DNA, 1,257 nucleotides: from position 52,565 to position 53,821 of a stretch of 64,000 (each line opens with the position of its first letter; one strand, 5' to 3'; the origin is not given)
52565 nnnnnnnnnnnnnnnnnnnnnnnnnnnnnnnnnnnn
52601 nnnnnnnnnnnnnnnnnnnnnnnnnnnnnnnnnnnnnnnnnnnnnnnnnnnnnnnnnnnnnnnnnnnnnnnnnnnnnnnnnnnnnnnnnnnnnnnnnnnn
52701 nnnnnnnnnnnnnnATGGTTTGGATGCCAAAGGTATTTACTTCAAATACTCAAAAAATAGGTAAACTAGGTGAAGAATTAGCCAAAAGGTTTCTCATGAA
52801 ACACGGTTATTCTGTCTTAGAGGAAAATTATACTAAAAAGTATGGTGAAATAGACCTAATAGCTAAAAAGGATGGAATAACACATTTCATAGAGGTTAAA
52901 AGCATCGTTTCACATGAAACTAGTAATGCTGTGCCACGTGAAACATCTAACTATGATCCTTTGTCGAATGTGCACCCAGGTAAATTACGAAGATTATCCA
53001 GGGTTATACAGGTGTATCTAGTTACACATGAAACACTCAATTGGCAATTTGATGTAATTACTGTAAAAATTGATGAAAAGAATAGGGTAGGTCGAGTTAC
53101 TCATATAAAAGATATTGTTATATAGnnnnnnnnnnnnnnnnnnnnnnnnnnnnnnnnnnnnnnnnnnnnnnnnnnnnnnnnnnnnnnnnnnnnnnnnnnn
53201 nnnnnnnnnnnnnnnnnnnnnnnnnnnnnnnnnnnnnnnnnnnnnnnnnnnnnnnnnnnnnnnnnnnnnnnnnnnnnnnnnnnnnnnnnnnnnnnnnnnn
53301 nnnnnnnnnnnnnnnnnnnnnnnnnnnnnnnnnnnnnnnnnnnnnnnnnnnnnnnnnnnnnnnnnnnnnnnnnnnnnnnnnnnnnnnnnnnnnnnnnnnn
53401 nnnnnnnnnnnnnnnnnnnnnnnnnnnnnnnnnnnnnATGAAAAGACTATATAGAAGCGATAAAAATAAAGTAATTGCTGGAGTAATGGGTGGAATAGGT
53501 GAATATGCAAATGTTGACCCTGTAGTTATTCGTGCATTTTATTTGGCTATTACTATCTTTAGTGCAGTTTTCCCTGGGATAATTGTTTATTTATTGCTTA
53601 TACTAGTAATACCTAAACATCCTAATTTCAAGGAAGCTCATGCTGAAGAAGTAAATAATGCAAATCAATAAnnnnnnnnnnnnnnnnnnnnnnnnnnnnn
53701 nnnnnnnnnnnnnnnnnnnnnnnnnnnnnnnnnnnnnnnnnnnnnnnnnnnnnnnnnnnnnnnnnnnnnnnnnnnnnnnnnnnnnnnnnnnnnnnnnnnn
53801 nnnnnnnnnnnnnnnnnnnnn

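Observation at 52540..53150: CAC(G/A)TGAAAC motif repeated about seven times, including three times inside the yraN coding sequence where it encodes peptide repeats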

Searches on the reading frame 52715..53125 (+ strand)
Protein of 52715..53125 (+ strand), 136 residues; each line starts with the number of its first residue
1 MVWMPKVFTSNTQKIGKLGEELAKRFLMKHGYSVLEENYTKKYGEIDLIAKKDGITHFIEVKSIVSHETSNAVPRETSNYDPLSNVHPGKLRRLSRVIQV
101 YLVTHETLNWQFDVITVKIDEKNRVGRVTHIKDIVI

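Call 11: search_protein_families(library=pfam, proteins=[window:52715-53125:+])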
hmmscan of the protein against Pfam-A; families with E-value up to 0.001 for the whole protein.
window:52715-53125:+ (136 aa): 1 family
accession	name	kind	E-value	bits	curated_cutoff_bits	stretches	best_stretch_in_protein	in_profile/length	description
PF02021.23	UPF0102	-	7.1e-20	71.6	23.6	1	19-117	1-80/80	Uncharacterised protein family UPF0102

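Call 13: find_encoding_contigs(protein=window:52715-53125:+, flank=10000, max_places=6)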
Protein window:52715-53125:+ (136 aa): no gene with exactly this product is on record in the collection.

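Call 14: find_homologous_proteins(query=window:52715-53122:+)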
Query window:52715-53122:+ (136 aa): 106 proteins with E <= 0.001 among 122 candidates.
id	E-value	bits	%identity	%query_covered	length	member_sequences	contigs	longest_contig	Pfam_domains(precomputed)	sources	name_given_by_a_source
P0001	4.3e-84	297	100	100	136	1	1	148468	PF02021.24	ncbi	-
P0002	1.6e-63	231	81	98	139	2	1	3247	PF02021.24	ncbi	-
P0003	5.0e-63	229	80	98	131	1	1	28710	PF02021.24,PF08378.18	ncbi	-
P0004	4.3e-61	223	77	98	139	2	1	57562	PF02021.24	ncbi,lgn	-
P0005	7.7e-61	222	77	98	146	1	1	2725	PF02021.24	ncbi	-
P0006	2.1e-57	211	74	98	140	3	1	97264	PF02021.24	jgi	-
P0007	2.7e-56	207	73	98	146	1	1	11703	PF02021.24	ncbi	-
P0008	9.9e-56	205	66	98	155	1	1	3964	PF02021.24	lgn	-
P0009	1.8e-55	205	66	98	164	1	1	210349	PF02021.24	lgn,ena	-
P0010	5.2e-55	203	70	98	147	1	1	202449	PF02021.24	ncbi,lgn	-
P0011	5.9e-55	203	73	98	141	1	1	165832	PF02021.24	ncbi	-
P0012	3.0e-54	201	72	98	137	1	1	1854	PF02021.24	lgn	-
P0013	6.4e-52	193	51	98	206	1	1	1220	PF02021.24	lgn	-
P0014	6.5e-52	193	52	99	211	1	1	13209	PF02021.24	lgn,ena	-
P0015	8.5e-51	190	66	98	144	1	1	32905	PF02021.24,PF08378.18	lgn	-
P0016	2.4e-50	188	65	100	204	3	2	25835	PF02021.24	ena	-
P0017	2.8e-50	188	66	98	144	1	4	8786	PF02021.24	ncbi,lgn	-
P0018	4.6e-49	184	65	98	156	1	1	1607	PF02021.24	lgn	-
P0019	3.5e-48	181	66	100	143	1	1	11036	PF02021.24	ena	-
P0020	5.1e-48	181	67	98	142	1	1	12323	PF02021.24,PF08378.18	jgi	jgi:putative endonuclease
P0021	5.4e-48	180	55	90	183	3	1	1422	PF02021.24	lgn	-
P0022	1.5e-47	179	65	98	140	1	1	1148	PF02021.24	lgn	-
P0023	1.7e-47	179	66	98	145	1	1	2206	PF02021.24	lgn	-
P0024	5.9e-47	177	67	98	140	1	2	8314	PF02021.24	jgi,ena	-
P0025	9.4e-47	176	66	98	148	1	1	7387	PF02021.24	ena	-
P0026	4.6e-46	174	63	98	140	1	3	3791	PF02021.24,PF08378.18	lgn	-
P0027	1.4e-45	173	62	98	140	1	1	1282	PF02021.24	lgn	-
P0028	7.2e-45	170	66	98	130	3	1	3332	PF02021.24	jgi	jgi:putative endonuclease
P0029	7.8e-45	170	61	98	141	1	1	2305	PF02021.24,PF08378.18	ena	-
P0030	9.2e-45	170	62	98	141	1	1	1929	PF02021.24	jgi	-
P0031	1.5e-43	166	64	98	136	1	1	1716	PF02021.24,PF08378.18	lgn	-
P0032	2.7e-43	165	62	98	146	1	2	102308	PF02021.24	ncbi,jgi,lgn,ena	jgi:putative endonuclease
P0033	1.9e-41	159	60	80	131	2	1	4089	PF02021.24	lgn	-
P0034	1.2e-38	150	61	98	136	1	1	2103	PF02021.24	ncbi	-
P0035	1.8e-38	150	54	98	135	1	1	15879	PF02021.24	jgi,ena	-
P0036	3.2e-38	149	57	98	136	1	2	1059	PF02021.24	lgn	-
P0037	3.9e-38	149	54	98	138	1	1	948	PF02021.24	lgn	-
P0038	2.0e-37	146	54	98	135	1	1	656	PF02021.24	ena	-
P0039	7.6e-37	144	52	98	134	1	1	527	PF02021.24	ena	-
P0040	7.7e-37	144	54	98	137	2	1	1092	PF02021.24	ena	-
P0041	3.9e-36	142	53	98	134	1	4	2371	PF02021.24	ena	-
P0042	5.5e-36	142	55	98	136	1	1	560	PF02021.24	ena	-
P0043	9.9e-36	141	51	98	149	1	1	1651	PF02021.24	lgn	-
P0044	1.1e-35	141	51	98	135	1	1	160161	PF02021.24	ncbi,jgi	ncbi:MAG: YraN family protein [Candidatus Paceibacterota bacterium]|jgi:putative endonuclease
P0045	6.2e-35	138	51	98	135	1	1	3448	PF02021.24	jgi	jgi:putative endonuclease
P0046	1.0e-34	138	53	98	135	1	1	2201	PF02021.24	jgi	jgi:putative endonuclease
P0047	1.1e-34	137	51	98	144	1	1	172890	PF02021.24,PF08378.18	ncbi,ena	-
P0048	1.4e-34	137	51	98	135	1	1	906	PF02021.24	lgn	-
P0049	1.7e-34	137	50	98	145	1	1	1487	PF02021.24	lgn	-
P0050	2.3e-34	136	49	98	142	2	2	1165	PF02021.24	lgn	-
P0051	2.4e-34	136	51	98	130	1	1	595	PF02021.24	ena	-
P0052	8.9e-34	134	49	98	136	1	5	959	PF02021.24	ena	-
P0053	1.0e-33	134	49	98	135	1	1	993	PF02021.24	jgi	jgi:putative endonuclease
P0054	3.3e-33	133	51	91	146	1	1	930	PF02021.24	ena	-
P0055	5.1e-33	132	52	98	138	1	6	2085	PF02021.24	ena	-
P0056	5.5e-33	132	58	90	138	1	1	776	PF02021.24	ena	-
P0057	6.2e-33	132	51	98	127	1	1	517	PF02021.24,PF08378.18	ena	-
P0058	2.4e-32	130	56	93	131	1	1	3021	PF02021.24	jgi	jgi:putative endonuclease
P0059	4.6e-32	129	55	93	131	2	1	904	PF02021.24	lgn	-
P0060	1.7e-31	127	53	93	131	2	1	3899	PF02021.24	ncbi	-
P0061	1.8e-31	127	52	91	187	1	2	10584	PF02021.24,PF08378.18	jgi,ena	-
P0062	4.3e-31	126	49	92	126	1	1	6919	PF02021.24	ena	-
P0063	8.4e-31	125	50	96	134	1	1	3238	PF02021.24,PF08378.18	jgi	-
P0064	1.6e-30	124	47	96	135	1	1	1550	PF02021.24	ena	-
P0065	1.6e-30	124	54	90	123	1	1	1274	PF02021.24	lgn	-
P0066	1.7e-30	124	50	90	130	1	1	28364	PF02021.24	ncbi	-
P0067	3.6e-30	123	55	91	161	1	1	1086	PF02021.24,PF08378.18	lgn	-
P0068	1.3e-29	121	46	98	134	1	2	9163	PF02021.24,PF08378.18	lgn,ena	-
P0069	1.4e-29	121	48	93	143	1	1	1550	PF02021.24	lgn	-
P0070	2.2e-29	120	45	98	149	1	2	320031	PF02021.24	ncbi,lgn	ncbi:MAG: YraN family protein [bacterium]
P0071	8.1e-29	118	48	93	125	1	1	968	PF02021.24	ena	-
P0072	1.7e-28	117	46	93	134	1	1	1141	PF02021.24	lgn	-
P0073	1.2e-27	115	47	90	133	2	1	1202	PF02021.24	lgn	-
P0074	1.5e-27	114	49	90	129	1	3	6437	PF02021.24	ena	-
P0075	2.0e-27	114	48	96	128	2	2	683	PF02021.24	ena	-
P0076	2.3e-27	114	46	98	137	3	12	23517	PF02021.24,PF08378.18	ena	-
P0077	3.4e-27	113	48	90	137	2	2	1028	PF02021.24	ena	-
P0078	1.0e-26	112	46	90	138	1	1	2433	PF02021.24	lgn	-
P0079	1.7e-26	111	47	96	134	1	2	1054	PF02021.24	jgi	jgi:putative endonuclease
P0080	2.1e-26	111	44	90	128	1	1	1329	PF02021.24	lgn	-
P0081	2.4e-26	110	49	98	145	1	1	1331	PF02021.24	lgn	-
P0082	7.9e-26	109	43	91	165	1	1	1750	PF02021.24,PF08378.18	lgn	-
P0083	4.7e-25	106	48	90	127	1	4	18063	PF02021.24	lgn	-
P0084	5.3e-25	106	45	93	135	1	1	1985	PF02021.24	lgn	-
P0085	3.3e-24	104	48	90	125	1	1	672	PF02021.24,PF01939.22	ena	-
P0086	4.3e-24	103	51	81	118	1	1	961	PF02021.24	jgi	jgi:putative endonuclease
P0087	5.0e-24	103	45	98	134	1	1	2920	PF02021.24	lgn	-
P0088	1.1e-23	102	44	85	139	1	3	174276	PF02021.24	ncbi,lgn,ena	-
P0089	5.3e-23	100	50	79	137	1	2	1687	PF02021.24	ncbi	-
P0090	2.4e-22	97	48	79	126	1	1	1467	PF02021.24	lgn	-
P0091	4.6e-22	97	44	90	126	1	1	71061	PF02021.24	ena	-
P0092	2.3e-21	94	43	90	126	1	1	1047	PF02021.24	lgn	-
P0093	3.7e-21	94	43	90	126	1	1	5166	PF02021.24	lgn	-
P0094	3.7e-21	94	38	98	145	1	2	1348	PF02021.24,PF08378.18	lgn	-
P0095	6.2e-20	90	43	93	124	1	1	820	PF02021.24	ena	-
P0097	4.2e-18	84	43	89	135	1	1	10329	PF02021.24,PF08378.18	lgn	-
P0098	6.2e-9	54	35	91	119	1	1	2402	PF02021.24,PF08378.18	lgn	-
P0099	1.2e-8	53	35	93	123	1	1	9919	PF02021.24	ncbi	-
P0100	1.8e-8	53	34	98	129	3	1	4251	PF02021.24,PF08378.18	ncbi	-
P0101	8.2e-8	51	35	90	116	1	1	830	PF02021.24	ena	-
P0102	1.1e-7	50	34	90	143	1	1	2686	PF02021.24,PF01939.22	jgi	-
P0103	1.5e-7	50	38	79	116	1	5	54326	PF02021.24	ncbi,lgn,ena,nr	ncbi:MAG: YraN family protein [Agathobacter sp.]|nr:YraN family protein [Agathobacter sp.]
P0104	3.3e-6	45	31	91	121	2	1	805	PF02021.24,PF08378.18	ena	-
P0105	6.5e-4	38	36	87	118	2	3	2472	PF02021.24,PF08378.18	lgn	-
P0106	9.3e-4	37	52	38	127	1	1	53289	PF02021.24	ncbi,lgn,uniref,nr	ncbi:YraN family protein [Rickettsiales endosymbiont of Peranema trichophorum]|uniref:YraN family pr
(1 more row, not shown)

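Call 16: find_encoding_contigs(protein=P0001, flank=10000, max_places=3)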
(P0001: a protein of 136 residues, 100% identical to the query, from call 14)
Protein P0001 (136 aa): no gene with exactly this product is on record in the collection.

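Call 19: find_related_loci(query=A2, collection=genome_contigs, flank=10000)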
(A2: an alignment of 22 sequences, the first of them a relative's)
Query A2 (136 aa) in genome_contigs; peptide patterns used: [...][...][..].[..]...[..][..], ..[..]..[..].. (x = any residue, [..] = any of these).
599 stretches matched a pattern (row limit reached: there are more); 543 encode a relative of the query (tblastn E <= 1e-3); the best 80 are kept; 80 distinct loci.
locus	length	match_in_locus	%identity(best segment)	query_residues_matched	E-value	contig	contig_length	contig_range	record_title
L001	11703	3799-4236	73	4-136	8e-65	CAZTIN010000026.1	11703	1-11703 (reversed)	MAG TPA_asm: uncultured Candidatus Saccharibacteria bacterium isolate SRP329715_co2_273 genome assembly, contig: NODE_10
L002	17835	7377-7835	65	1-136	4e-60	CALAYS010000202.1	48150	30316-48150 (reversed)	MAG TPA_asm: uncultured bacterium isolate SRR6231146_bin.88_CONCOCT_v1.1_MAG genome assembly, contig: ERZ650289.57, whol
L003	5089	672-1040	65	3-128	5e-51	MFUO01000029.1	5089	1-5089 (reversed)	MAG: Candidatus Nomurabacteria bacterium RIFCSPLOWO2_01_FULL_33_17 rifcsplowo2_01_scaffold_49742, whole genome shotgun s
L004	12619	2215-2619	54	4-136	2e-43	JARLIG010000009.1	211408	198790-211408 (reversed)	MAG: Candidatus Paceibacterota bacterium isolate MAG_BO118 MetaBAT2_Bin_118_Oxic_k141_850901, whole genome shotgun seque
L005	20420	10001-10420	51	1-136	1e-42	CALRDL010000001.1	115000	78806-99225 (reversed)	MAG: Candidatus Nomurabacteria bacterium isolate TH-11nov19-85 genome assembly, contig: TH-11nov19-C196, whole genome sh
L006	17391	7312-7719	53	4-136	5e-42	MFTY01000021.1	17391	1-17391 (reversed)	MAG: Candidatus Nomurabacteria bacterium RIFCSPHIGHO2_02_FULL_35_13 rifcsphigho2_02_scaffold_5621, whole genome shotgun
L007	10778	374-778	51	4-136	1e-41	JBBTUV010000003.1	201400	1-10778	MAG: Patescibacteria group bacterium isolate H41-bin052_1 H41_bin052_1_000000000003, whole genome shotgun sequence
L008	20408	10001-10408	50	4-136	1e-41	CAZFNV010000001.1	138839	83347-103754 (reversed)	MAG TPA_asm: uncultured Candidatus Saccharibacteria bacterium isolate SRP329715_co1_370 genome assembly, contig: NODE_11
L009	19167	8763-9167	52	4-136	2e-41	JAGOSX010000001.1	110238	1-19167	MAG: Candidatus Paceibacterota bacterium isolate Gw_Eff_bin_351 Gw_Eff_210_length_110238_cov_15.367929, whole genome sho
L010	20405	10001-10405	51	4-136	2e-41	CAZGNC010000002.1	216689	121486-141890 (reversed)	MAG TPA_asm: uncultured Candidatus Saccharibacteria bacterium isolate SRP292972_co1_17 genome assembly, contig: NODE_83_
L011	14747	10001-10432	51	4-136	3e-41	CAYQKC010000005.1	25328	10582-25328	MAG TPA_asm: uncultured Candidatus Saccharibacteria bacterium isolate SRP093762_co1_171 genome assembly, contig: NODE_11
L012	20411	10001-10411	51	4-136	8e-41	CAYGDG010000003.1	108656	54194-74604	MAG TPA_asm: uncultured Candidatus Saccharibacteria bacterium isolate ERP113451_co1_245 genome assembly, contig: NODE_84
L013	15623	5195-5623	47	3-136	5e-41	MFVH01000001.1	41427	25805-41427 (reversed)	MAG: Candidatus Nomurabacteria bacterium RIFCSPLOWO2_01_FULL_46_18 rifcsplowo2_01_scaffold_1048, whole genome shotgun se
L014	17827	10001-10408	47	4-136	2e-40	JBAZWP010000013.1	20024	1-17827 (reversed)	MAG: Candidatus Paceibacterota bacterium isolate SO_2017_GW1_35 NODE_10403_length_20024_cov_1.137307_OW334_2017, whole g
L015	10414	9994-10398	49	4-136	2e-40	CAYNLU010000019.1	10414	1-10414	MAG TPA_asm: uncultured Candidatus Saccharibacteria bacterium isolate SRP133034_co1_11 genome assembly, contig: NODE_569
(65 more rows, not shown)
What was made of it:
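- Conservation in 80 related genomes (call 19).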

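Call 53: predict_structure(alignment_id=A2)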
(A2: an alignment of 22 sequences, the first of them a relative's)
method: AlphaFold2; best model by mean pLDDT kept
length: 136 residues; sequences in the alignment: 22
mean_pLDDT: 82.3   pTM: 0.75
mean pLDDT of the five models: 82.3, 81.7, 81.4, 80.1, 77.7
residues with pLDDT >= 90: 71; 70-90: 35; 50-70: 14; < 50: 16
segments of 3 or more residues with pLDDT < 50: 1-4, 68-79
pLDDT, mean of each block of 10 residues (from residue 1): 56 86 96 95 93 96 69 43 73 92 94 91 85 86
secondary structure, 60 per line:
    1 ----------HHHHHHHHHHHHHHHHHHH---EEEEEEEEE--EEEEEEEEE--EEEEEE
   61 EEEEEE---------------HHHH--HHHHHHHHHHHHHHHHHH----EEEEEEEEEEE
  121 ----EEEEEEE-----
elements in order: H11-29 E33-41 E44-52 E55-66 H82-85 H88-105 E110-120 E125-131
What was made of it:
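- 52906..52921 (.): parS-5, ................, inside yraN, read as V-S-H-E-T; first of two 24-bp in-frame tandem units. Lies in the coil after the EVKS strand, residues 65-69 of the modelled 136-aa ORF (start 52715), at the start of the stretch with pLDDT below 50 (residues 68-79) (call 53).
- The parS-coded peptides V65-T69 and V73-T77 (numbering of the modelled 136-aa ORF, start 52715) lie in a coil, of which residues 68-79 have pLDDT below 50 in an otherwise confident model (mean 82) (call 53).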

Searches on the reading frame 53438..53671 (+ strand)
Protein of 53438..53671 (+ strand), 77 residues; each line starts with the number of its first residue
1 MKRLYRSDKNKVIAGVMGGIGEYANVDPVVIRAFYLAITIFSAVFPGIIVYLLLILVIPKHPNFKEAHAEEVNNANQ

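Call 11: search_protein_families(library=pfam, proteins=[window:53438-53671:+])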
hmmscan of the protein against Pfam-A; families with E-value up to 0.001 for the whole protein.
window:53438-53671:+ (77 aa): 1 family
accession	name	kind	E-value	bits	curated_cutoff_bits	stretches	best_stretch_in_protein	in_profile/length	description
PF04024.17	PspC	-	1.4e-20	73.2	25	1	2-60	1-57/58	PspC domain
